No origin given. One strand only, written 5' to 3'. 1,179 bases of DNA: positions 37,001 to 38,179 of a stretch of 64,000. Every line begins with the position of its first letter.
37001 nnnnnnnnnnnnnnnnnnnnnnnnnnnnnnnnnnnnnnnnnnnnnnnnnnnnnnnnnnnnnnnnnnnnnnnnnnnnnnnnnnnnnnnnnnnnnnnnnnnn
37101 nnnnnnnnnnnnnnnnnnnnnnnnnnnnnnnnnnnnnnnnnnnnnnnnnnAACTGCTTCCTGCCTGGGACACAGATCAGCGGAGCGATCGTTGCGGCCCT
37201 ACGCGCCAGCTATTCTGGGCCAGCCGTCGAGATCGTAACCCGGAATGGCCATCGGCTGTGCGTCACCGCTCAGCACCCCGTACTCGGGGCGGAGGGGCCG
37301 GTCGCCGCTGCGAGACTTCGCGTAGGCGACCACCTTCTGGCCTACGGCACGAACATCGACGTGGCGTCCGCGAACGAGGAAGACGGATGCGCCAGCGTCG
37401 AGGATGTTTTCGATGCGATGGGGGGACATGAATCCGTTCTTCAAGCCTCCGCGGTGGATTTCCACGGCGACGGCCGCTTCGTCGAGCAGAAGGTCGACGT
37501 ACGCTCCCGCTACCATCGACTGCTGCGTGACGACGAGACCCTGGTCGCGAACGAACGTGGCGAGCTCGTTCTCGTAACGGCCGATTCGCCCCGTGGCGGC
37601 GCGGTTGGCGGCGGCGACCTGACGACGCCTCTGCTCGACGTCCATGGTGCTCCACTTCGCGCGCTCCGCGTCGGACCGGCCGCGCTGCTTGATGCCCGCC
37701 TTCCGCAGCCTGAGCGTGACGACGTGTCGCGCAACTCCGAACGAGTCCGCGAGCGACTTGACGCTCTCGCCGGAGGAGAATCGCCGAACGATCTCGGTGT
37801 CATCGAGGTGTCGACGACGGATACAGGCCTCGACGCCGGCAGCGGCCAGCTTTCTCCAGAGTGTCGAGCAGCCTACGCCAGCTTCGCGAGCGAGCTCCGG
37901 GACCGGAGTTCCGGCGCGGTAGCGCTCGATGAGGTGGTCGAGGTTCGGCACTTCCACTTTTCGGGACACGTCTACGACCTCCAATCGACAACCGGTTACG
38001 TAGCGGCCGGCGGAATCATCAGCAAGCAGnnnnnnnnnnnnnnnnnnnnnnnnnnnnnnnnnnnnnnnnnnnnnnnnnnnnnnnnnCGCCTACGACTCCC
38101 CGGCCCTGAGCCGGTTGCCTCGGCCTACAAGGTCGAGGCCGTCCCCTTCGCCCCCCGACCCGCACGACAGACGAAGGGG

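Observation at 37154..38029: Intein in the conserved NCRC motif of a portal-MuF fusion protein, with an HTH plus Vsr/DUF559-like nuclease gene on the opposite strand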

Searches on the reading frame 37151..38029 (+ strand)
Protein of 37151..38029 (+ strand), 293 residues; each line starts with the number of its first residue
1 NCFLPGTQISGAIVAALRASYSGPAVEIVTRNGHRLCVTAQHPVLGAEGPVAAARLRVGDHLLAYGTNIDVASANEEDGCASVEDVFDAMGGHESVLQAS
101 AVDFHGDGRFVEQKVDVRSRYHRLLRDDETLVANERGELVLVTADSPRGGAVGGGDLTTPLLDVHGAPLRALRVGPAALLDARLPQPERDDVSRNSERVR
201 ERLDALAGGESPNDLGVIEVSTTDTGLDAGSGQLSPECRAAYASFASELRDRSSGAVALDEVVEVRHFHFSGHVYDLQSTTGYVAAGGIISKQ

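Call 3: search_protein_families(library=pfam, proteins=[window:37151-38029:+], max_evalue=1)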
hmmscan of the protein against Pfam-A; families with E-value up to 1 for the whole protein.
window:37151-38029:+ (293 aa): 1 family
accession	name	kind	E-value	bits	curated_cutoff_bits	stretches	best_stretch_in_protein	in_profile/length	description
PF14890.11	Intein_splicing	-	1.5e-06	28.5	35.8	1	13-285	38-148/155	Intein splicing domain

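Call 4: search_protein_families(library=ncbifam, proteins=[window:37151-38029:+], max_evalue=1)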
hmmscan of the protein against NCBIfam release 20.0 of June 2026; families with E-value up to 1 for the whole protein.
window:37151-38029:+ (293 aa): 4 families
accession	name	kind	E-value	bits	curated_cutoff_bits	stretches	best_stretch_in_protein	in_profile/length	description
NF011418.0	PRK14845.1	equivalog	0.0015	16.4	756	1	18-62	86-130/1049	translation initiation factor IF-2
TIGR01445.1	intein_Nterm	domain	0.041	14.9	24.5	1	12-45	49-82/83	intein N-terminal splicing region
NF038162.1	RtcB_rel_intein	exception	0.094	10.6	1150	1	22-65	147-190/961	intein-containing RtcB family protein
NF045703.1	rSAM_Tes_intein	exception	0.28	8.9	1700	0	15-65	221-275/1040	tetraether lipid synthase Tes, intein-containing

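Call 6: search_protein_families(library=phrogs, proteins=[window:37151-38029:+], max_evalue=0.1)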
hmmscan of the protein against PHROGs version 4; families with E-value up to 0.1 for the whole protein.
window:37151-38029:+ (293 aa): 1 family
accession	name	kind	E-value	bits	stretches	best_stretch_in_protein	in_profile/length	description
phrog_15127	-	head and packaging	1.5e-18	67.7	2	1-122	243-369/602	head protein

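Call 11: find_homologous_proteins(query=window:37151-38029:+, max_evalue=0.001)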
Query window:37151-38029:+ (293 aa): 2 proteins with E <= 0.001 among 8000 candidates.
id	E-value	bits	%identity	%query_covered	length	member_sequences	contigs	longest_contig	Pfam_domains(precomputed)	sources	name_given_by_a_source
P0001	6.6e-32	129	33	99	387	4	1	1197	PF14890.12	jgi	-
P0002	1.5e-30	125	32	100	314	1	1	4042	PF14890.12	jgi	jgi:hypothetical protein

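Call 13: find_encoding_contigs(protein=P0002, flank=5000)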
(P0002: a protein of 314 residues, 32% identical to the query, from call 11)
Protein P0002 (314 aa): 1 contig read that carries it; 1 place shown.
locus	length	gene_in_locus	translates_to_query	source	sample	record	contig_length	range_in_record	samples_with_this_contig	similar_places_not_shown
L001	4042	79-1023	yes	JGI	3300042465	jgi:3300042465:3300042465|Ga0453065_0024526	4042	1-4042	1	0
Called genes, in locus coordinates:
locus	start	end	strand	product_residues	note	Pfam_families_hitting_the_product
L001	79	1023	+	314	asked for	PF14890:Intein_splicing (weak)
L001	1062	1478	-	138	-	PF11753:DUF3310 (weak)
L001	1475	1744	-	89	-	-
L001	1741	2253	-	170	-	-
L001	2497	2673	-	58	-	-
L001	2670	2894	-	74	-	-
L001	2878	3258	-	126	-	-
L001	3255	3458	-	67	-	-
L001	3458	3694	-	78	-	-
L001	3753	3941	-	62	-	-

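Call 14: find_encoding_contigs(protein=P0001, flank=5000)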
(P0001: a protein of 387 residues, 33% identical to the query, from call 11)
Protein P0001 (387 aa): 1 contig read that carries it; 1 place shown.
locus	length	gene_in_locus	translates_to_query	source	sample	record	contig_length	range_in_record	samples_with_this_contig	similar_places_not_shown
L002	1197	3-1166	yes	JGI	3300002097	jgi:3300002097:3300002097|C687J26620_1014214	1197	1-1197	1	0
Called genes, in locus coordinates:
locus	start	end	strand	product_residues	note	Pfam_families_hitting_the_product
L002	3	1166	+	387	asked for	PF14890:Intein_splicing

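Call 28: search_protein_families(library=pfam, proteins=[L001:148-849:-], max_evalue=1)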
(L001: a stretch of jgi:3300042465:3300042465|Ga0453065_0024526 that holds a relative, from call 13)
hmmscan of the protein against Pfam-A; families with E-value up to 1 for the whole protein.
L001:148-849:- (234 aa): 13 families
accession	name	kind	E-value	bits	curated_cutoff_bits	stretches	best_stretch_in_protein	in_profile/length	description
PF18741.7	MTES_1575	-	4.5e-05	23.9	38.2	1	104-171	1-74/96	REase_MTES_1575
PF13560.12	HTH_31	-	0.00011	22.9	27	1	16-69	9-62/64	Helix-turn-helix domain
PF13384.12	HTH_23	-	0.00081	19.6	24.6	1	17-42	12-38/50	Homeodomain-like domain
PF04760.21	IF2_N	-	0.0029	17.8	25.3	1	21-48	3-30/53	Translation initiation factor IF-2, N-terminal region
PF01381.28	HTH_3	-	0.0038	17.7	23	1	19-59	7-46/55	Helix-turn-helix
PF13936.12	HTH_38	-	0.0047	17.1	27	1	15-40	14-39/44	Helix-turn-helix domain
PF13551.12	HTH_29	-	0.0067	16.9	28.1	1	18-41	8-32/64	Winged helix-turn helix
PF04480.18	DUF559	-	0.0084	16.4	20.6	1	121-191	37-104/109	Protein of unknown function (DUF559)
PF00440.29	TetR_N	-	0.0088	16.2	24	1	20-43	15-38/47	Bacterial regulatory proteins, tetR family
PF01418.23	HTH_6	-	0.044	14.2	28.3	1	19-41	32-54/77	Helix-turn-helix domain, rpiR family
PF08279.18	HTH_11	-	0.073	13.4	25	1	22-38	16-32/55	HTH domain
PF15943.11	YdaS_toxin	-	0.12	12.6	30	1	25-43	12-30/65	Bacterial toxin YdaS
PF13542.12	HTH_Tnp_ISL3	-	0.15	12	27.4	1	18-42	24-47/51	Helix-turn-helix domain of transposase family ISL3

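Call 74: predict_structure(alignment_id=A1)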
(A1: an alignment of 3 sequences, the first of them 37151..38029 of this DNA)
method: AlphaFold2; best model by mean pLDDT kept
length: 293 residues; sequences in the alignment: 3
mean_pLDDT: 40.1   pTM: 0.39
mean pLDDT of the five models: 40.1, 29.3, 29.1, 28.4, 24.8
residues with pLDDT >= 90: 0; 70-90: 41; 50-70: 38; < 50: 214
segments of 3 or more residues with pLDDT < 50: 8-17, 65-257, 278-281, 291-293
pLDDT, mean of each block of 10 residues (from residue 1): 49 45 78 72 70 83 44 25 33 27 26 25 26 30 25 20 19 24 32 37 33 24 23 30 32 43 81 53 54 37
secondary structure, 60 per line:
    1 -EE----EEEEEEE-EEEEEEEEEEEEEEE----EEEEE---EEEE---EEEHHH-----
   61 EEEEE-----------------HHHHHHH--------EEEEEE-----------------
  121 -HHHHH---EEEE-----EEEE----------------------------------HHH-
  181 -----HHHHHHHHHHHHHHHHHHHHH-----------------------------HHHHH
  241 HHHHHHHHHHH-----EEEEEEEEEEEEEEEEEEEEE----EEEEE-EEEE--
elements in order: E8-14 E16-30 E35-39 E43-46 E50-52 E61-65 H83-89 E98-103 H122-126 E130-133 E139-142 H186-206 H236-251 E257-277 E282-286 E288-291

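Call 93: search_dna_similar(query=window:37154-38029:+, collection=phages, mode=protein, max_rows=40, max_evalue=0.001)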
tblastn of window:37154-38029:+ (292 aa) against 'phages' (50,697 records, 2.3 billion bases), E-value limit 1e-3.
Records with a match: 91; places in all: 91; records where one place covers at least 80% of the query: 51.
Best place of each record, by identity: <60% 91.
By first word of the organism name: Salmonella 45; Pseudomonas 14; Gordonia 8; Klebsiella 7; Vibrio 2; Edwardsiella 2; Idiomarinaceae 2; Haemophilus 2; Aggregatibacter 2; Escherichia 2; and 5 more.
By host as written in the record: Salmonella enterica subsp. enterica serovar Enteritidis 14; Pseudomonas aeruginosa 14; Salmonella enterica subsp. enterica serovar Enteritidis PT1 8; Salmonella sp. 8; Klebsiella pneumoniae 7; Gordonia terrae 3612 5; - 3; Salmonella enterica subsp. enterica serovar Typhimurium 3; and 19 more.
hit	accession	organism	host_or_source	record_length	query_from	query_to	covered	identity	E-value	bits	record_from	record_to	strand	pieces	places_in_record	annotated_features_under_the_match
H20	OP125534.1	Vibrio phage vB_VaM_H2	Vibrio alginolyticus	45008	1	292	100%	30.2%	3e-26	114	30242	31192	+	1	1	hypothetical protein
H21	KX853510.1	Virus Rctr197k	enrichment culture DAMO/AAA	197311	1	286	98%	30.7%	3e-17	87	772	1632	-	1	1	putative head morphogenesis protein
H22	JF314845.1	Cronobacter phage ES2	Cronobacter sakazakii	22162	1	290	99%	30.0%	8e-23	103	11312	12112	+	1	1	head morphogeneis protein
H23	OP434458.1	Gordonia phage Malisha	Gordonia terrae 3612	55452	1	289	99%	29.3%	4e-14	78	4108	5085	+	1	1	5: hypothetical protein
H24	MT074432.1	Salmonella phage dunkel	Salmonella enterica subsp. enterica ...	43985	1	290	99%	27.2%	7e-5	50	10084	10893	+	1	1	putative head protein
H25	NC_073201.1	Salmonella phage dunkel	Salmonella enterica subsp. enterica ...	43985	1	290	99%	27.2%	7e-5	50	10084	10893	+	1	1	putative head protein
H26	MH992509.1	Salmonella phage vB_SenS_phi135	Salmonella enteritidis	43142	1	290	99%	27.2%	8e-5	50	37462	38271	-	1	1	head morphogenesis protein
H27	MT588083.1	Jerseyvirus jersey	Salmonella enterica subsp. enterica ...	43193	1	290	99%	27.2%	8e-5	50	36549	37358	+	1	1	hypothetical protein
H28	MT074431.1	Salmonella phage demigod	Salmonella enterica subsp. enterica ...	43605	1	290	99%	27.2%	9e-5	50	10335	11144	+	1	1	head morphogenesis protein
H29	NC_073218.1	Salmonella phage demigod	Salmonella enterica subsp. enterica ...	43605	1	290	99%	27.2%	9e-5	50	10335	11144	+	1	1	head morphogenesis protein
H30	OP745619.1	Salmonella phage F12013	Salmonella sp.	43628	1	290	99%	27.2%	9e-5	50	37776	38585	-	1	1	minor capsid protein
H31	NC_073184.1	Salmonella phage F12013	Salmonella sp.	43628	1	290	99%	27.2%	9e-5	50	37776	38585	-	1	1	minor capsid protein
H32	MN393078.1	Salmonella virus VSe101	Salmonella enterica subsp. enterica ...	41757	1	290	99%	27.2%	9e-5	50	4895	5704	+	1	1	head morphogenesis protein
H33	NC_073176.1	Salmonella virus VSe101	Salmonella enterica subsp. enterica ...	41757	1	290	99%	27.2%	9e-5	50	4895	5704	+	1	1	head morphogenesis protein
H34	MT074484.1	Salmonella phage celemicas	Salmonella enterica subsp. enterica ...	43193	1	290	99%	27.2%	1e-4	50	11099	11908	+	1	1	head morphogenesis protein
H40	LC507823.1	Salmonella phage vB_StyS-sam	Salmonella enterica subsp. enterica ...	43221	1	290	99%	26.5%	7e-5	50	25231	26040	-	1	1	head morphogenesis protein | hypothetical protein (x2)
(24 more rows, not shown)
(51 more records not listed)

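Call 94: get_annotated_region(hit=H40, flank=1500)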
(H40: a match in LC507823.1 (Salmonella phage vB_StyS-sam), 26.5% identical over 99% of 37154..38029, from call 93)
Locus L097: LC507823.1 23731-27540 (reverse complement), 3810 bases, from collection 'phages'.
description: Salmonella phage vB_StyS-sam DNA, complete genome.
organism: Salmonella phage vB_StyS-sam (NCBI taxid 2664131)
taxonomy: Viruses; Duplodnaviria; Heunggongvirae; Uroviricota; Caudoviricetes; Guernseyvirinae; Jerseyvirus
host: Salmonella enterica subsp. enterica serovar Typhimurium; source: -; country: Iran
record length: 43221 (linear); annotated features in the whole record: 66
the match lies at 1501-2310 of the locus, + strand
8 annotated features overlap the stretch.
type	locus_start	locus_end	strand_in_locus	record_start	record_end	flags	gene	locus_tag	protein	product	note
CDS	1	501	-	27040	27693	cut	-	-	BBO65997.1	hypothetical protein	ORF44; Sam_Sp44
CDS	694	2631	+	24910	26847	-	-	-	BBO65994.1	head morphogenesis protein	ORF41; Sam_Sp41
CDS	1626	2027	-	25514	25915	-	-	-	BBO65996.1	hypothetical protein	ORF43; Sam_Sp43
CDS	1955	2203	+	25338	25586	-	-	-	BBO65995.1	hypothetical protein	ORF42; Sam_Sp42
CDS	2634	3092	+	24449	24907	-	-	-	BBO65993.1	neck whiskers protein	ORF40; Sam_Sp40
CDS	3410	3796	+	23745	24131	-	-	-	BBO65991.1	hypothetical protein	ORF38; Sam_Sp38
CDS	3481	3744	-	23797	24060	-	-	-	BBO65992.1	hypothetical protein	ORF39; Sam_Sp39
CDS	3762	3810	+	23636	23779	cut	-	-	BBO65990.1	hypothetical protein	ORF37; Sam_Sp37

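Call 95: get_annotated_region(hit=H23, flank=1500)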
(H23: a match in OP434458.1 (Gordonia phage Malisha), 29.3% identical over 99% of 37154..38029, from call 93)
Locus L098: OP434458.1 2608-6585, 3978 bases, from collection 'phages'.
description: Gordonia phage Malisha, complete genome.
organism: Gordonia phage Malisha (NCBI taxid 2985316)
taxonomy: Viruses; Duplodnaviria; Heunggongvirae; Uroviricota; Caudoviricetes; Langleyhallvirinae
host: Gordonia terrae 3612; source: soil; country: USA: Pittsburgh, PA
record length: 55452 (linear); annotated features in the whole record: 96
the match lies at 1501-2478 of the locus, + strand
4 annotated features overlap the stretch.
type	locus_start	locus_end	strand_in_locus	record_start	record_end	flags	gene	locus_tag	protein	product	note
CDS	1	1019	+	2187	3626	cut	4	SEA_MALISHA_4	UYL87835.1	portal protein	-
CDS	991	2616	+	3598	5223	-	5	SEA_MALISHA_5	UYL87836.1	hypothetical protein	-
CDS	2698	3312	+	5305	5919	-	6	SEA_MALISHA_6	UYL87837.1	scaffolding protein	-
CDS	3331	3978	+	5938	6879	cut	7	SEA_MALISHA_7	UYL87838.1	major capsid protein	-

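Call 96: get_annotated_region(hit=H20, flank=1500)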
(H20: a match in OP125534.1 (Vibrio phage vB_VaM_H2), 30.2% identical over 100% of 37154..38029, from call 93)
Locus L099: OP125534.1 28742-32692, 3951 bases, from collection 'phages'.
description: Vibrio phage vB_VaM_H2, complete genome.
organism: Vibrio phage vB_VaM_H2 (NCBI taxid 2973487)
taxonomy: Viruses; Duplodnaviria; Heunggongvirae; Uroviricota; Caudoviricetes
host: Vibrio alginolyticus; source: seawater; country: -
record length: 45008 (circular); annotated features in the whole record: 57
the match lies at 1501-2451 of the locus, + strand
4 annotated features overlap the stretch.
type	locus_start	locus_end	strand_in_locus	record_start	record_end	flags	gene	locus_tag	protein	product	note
CDS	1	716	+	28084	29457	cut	-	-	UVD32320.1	hypothetical protein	-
CDS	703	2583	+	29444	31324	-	-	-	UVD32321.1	hypothetical protein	-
CDS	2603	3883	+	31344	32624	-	-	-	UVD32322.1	hypothetical protein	-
CDS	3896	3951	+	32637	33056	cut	-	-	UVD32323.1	hypothetical protein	-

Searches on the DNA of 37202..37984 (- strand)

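Call 88: search_dna_similar(query=L012:2300-3300:+, collection=ecoli_genomes, mode=distant, max_rows=15)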
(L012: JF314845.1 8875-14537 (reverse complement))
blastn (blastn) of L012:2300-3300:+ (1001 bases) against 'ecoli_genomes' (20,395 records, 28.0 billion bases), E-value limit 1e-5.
No match.
